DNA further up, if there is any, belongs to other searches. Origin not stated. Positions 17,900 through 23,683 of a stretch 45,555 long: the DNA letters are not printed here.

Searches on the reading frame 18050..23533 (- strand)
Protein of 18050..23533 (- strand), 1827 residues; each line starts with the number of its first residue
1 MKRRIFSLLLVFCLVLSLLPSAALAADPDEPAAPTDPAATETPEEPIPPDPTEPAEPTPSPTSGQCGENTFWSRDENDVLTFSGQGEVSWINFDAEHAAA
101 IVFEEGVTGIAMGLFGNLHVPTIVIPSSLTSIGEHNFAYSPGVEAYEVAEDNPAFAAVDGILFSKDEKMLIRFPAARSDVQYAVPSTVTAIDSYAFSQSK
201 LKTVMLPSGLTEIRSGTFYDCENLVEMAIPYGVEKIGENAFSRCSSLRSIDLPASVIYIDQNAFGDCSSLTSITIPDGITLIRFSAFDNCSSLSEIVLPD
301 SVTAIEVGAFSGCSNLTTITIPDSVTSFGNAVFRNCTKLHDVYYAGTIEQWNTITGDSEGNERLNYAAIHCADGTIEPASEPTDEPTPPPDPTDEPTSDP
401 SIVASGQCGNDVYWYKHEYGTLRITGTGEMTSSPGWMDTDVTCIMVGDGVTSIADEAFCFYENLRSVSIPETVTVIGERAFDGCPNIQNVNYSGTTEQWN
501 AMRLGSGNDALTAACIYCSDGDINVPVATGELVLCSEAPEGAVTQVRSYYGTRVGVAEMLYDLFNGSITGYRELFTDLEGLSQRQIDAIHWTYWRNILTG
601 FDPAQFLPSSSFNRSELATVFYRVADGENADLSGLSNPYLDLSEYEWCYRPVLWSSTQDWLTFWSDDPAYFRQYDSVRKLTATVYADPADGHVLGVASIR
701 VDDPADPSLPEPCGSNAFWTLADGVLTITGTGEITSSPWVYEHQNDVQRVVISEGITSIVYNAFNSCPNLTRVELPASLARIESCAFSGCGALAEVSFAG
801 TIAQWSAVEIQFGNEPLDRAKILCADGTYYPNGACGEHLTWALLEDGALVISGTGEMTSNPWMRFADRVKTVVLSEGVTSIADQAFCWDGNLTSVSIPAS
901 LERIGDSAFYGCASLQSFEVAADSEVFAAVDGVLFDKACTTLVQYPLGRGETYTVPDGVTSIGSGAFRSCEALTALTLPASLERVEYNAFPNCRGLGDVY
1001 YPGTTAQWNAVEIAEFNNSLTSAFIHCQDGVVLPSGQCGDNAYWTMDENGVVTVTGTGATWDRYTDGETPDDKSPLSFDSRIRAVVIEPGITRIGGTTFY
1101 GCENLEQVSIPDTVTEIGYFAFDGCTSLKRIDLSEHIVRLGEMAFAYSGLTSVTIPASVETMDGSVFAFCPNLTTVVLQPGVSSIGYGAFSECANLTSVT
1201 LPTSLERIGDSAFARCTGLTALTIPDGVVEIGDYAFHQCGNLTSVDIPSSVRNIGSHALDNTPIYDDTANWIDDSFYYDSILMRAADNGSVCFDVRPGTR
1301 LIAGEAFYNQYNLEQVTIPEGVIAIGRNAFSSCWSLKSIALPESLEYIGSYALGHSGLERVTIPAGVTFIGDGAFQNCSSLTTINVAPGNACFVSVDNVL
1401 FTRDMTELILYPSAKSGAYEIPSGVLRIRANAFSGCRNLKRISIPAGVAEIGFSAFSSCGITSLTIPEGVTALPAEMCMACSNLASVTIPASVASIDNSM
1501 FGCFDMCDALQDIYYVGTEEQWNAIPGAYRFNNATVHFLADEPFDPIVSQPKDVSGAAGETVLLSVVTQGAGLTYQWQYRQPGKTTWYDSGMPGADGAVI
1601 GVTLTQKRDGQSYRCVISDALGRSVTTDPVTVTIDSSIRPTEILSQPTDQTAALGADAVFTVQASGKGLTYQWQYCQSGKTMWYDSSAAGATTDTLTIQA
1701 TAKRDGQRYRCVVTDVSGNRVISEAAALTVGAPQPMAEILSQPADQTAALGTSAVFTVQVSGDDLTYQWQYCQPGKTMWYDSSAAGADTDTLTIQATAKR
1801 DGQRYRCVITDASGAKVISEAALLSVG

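Call 93: search_protein_families(library=pfam, proteins=[window:18050-23533:-], max_evalue=0.0001)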
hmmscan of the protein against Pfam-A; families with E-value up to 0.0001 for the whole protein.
window:18050-23533:- (1827 aa): 4 families
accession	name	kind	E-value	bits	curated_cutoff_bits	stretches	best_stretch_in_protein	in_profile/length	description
PF13306.12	LRR_5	-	1.8e-192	629.5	27.7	10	184-290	18-123/127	BspA type Leucine rich repeat region (6 copies)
PF13855.12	LRR_8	-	1.6e-17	63.5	27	0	209-253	12-57/61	Leucine rich repeat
PF13927.12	Ig_3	-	2.8e-15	57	30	1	1642-1714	3-77/78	Immunoglobulin domain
PF07679.22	I-set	-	2.5e-13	50.3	23.7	1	1738-1816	2-82/90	Immunoglobulin I-set domain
